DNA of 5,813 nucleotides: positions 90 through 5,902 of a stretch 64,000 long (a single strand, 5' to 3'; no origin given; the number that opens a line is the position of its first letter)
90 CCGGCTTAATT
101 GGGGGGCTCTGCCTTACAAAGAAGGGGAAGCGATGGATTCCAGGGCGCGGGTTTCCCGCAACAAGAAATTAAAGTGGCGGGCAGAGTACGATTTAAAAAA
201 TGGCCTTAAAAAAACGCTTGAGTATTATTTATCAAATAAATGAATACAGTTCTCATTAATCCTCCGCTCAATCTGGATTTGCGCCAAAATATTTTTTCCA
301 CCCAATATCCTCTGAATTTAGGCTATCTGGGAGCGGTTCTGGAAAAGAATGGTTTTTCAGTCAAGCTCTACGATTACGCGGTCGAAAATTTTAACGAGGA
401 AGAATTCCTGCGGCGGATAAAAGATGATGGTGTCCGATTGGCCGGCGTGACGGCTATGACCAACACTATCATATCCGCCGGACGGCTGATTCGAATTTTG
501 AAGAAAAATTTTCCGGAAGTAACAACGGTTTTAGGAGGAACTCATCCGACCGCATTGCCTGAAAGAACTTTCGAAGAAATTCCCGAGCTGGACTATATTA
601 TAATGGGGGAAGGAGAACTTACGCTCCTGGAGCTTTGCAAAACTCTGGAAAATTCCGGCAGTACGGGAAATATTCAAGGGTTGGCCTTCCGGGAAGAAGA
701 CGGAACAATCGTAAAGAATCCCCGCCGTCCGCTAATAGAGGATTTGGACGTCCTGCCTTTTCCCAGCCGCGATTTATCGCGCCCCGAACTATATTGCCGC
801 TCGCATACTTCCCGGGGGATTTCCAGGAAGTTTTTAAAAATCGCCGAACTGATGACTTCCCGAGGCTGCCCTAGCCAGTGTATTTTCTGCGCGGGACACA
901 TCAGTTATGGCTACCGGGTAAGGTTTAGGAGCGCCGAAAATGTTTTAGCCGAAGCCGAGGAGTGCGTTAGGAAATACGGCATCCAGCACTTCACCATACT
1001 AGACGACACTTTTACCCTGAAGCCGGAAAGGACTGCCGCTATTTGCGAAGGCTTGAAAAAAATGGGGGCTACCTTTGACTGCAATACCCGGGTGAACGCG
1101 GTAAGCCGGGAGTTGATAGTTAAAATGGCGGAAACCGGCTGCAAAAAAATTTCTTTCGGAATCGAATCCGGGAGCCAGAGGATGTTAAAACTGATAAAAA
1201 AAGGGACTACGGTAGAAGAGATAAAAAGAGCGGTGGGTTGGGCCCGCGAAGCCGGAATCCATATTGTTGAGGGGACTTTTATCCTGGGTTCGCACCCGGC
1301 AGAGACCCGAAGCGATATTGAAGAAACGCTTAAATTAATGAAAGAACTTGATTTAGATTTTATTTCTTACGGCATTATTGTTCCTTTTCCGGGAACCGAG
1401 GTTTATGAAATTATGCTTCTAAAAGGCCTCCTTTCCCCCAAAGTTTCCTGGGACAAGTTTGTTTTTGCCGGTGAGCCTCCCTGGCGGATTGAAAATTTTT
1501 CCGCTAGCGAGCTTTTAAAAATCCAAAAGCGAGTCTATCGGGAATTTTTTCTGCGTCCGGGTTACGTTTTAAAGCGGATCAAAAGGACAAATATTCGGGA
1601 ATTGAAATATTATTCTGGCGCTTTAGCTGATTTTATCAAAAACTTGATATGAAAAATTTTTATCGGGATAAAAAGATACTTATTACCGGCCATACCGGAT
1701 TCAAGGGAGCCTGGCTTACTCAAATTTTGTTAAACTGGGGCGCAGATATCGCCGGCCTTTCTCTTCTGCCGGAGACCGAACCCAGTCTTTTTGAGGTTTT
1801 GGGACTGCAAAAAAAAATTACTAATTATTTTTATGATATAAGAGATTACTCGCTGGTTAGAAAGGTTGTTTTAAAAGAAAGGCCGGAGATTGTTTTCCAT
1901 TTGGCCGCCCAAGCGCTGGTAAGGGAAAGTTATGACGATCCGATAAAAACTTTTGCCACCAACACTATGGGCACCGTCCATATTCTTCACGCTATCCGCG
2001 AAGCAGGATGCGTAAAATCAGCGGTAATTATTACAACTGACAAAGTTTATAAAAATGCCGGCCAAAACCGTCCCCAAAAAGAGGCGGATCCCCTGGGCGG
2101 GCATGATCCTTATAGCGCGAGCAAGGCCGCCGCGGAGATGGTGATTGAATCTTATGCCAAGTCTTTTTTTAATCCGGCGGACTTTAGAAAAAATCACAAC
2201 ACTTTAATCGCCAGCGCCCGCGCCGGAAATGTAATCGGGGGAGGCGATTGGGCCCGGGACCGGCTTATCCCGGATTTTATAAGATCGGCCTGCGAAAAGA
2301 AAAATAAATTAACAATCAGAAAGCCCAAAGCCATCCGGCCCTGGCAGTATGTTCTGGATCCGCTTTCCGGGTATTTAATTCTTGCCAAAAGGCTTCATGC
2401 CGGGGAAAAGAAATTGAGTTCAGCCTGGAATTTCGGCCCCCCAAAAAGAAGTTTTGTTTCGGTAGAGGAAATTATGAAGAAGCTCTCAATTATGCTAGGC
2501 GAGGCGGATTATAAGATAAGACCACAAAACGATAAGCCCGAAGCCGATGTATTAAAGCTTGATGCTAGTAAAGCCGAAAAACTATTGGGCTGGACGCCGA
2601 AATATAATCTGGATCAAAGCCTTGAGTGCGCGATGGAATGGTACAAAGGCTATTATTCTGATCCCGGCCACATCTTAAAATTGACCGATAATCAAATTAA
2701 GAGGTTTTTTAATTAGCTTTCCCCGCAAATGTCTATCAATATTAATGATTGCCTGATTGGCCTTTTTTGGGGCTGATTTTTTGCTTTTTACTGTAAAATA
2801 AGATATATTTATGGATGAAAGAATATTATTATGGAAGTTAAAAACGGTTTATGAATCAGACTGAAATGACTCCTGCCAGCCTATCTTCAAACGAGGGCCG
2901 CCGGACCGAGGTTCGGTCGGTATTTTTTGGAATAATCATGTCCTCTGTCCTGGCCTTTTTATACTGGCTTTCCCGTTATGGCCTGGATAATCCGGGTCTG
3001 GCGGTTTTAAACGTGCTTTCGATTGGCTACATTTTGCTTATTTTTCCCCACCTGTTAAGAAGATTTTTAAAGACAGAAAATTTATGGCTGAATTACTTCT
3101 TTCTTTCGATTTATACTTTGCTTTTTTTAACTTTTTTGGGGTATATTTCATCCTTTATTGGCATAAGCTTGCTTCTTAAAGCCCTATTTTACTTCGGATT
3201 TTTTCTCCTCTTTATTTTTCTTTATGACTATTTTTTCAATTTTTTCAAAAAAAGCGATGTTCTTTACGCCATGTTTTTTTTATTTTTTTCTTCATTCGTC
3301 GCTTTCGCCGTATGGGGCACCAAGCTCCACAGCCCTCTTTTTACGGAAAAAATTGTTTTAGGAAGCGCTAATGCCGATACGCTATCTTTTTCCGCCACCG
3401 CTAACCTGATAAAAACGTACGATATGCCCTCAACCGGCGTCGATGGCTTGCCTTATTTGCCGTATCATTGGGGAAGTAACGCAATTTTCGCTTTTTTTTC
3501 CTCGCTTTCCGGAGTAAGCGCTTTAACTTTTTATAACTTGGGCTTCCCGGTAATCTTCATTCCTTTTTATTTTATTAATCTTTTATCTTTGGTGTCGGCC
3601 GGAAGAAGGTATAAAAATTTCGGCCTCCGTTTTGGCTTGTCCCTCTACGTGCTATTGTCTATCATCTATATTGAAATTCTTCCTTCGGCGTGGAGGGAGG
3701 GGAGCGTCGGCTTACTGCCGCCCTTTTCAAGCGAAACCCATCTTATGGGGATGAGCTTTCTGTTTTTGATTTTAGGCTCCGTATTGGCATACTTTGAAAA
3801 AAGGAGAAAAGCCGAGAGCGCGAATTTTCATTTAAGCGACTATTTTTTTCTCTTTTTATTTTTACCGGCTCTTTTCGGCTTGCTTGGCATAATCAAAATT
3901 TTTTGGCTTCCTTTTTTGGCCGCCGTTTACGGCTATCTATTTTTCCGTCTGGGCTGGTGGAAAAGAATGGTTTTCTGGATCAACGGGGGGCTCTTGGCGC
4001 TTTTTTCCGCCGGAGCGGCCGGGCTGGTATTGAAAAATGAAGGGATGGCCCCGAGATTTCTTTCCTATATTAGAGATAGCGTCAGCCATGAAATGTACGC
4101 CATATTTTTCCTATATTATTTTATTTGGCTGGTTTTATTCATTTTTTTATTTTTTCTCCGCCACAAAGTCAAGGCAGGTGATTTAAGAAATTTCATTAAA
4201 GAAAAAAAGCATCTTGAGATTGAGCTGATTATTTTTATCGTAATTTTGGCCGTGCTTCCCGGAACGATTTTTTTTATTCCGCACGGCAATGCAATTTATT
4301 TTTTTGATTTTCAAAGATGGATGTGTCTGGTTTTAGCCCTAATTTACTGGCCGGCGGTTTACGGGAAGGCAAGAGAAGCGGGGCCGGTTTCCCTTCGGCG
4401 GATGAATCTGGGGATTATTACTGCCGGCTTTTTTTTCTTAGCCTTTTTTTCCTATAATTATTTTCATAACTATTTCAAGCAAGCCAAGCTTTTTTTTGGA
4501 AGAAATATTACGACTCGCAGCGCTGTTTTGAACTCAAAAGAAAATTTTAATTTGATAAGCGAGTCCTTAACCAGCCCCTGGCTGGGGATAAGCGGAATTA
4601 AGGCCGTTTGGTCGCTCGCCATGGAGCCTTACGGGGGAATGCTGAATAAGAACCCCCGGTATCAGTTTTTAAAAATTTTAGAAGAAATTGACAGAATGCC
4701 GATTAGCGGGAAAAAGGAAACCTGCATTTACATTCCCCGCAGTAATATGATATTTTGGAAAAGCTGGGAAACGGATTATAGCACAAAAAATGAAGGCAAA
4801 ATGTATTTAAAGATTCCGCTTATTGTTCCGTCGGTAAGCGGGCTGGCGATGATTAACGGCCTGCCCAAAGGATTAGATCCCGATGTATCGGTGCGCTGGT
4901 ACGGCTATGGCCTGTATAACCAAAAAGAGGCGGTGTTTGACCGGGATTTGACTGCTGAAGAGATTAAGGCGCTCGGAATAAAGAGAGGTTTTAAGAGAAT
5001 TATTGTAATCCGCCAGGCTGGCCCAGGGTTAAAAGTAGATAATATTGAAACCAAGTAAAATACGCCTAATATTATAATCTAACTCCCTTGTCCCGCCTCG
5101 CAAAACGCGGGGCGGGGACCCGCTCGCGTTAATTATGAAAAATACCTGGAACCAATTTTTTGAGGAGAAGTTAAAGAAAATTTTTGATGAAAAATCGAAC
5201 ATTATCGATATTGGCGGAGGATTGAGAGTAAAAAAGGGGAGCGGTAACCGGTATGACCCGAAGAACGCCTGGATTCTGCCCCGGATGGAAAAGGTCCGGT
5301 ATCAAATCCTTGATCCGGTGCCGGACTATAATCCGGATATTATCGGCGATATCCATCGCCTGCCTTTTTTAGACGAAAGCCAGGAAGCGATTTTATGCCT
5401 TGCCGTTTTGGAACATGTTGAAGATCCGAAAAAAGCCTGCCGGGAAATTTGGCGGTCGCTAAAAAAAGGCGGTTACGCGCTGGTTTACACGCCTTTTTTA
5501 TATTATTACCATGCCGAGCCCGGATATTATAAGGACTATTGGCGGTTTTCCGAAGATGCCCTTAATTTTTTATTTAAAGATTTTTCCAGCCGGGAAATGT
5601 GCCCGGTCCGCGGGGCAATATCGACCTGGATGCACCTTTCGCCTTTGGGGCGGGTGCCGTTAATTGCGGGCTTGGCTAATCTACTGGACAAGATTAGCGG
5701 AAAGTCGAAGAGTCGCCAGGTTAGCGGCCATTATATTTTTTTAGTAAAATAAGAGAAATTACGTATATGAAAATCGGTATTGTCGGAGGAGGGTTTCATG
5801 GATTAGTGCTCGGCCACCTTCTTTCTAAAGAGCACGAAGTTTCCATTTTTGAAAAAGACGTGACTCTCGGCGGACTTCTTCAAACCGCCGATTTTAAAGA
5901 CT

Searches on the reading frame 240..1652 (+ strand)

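Call 19: search_protein_families(library=pfam, proteins=[window:240-1652:+], max_evalue=0.00001)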
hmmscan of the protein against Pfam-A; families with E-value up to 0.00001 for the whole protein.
window:240-1652:+ (470 aa): 2 families
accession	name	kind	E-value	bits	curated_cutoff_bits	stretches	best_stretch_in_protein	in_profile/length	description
PF04055.27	Radical_SAM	-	3.5e-25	89.5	29.5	1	206-366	3-165/166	Radical SAM superfamily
PF02310.24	B12-binding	-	3.4e-24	85.4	32.1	1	18-132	8-120/121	B12 binding domain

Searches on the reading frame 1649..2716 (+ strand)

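Call 19: search_protein_families(library=pfam, proteins=[window:1649-2716:+], max_evalue=0.00001)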
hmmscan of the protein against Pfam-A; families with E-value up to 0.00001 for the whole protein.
window:1649-2716:+ (355 aa): 6 families
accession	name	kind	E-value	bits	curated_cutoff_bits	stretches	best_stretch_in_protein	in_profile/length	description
PF16363.11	GDP_Man_Dehyd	-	2.6e-42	145.9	27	1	11-325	1-329/332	GDP-mannose 4,6 dehydratase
PF01370.27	Epimerase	-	3.2e-36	125.4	20.9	1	10-254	1-233/240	NAD dependent epimerase/dehydratase family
PF02719.21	Polysacc_synt_2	-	7.4e-15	55.3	20.2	1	10-232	1-203/293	Polysaccharide biosynthesis protein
PF04321.23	RmlD_sub_bind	-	1.1e-08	34.9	27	1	9-171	2-141/287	RmlD substrate binding domain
PF07993.18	NAD_binding_4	-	1e-07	31.8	20.1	1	77-171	87-193/258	Male sterility protein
PF01073.25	3Beta_HSD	-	1.4e-06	28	22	1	11-248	1-230/280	3-beta hydroxysteroid dehydrogenase/isomerase family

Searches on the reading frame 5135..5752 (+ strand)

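Call 19: search_protein_families(library=pfam, proteins=[window:5135-5752:+], max_evalue=0.00001)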
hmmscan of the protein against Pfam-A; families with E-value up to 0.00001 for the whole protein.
window:5135-5752:+ (205 aa): 3 families
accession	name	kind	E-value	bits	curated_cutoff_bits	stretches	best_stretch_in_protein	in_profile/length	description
PF08241.18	Methyltransf_11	-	2.8e-12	47.6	21.2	1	69-116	47-94/95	Methyltransferase domain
PF13489.12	Methyltransf_23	-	1.7e-07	31.6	27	1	18-144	21-143/164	Methyltransferase domain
PF13649.12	Methyltransf_25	-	3.4e-06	28.1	27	1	70-113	52-97/97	Methyltransferase domain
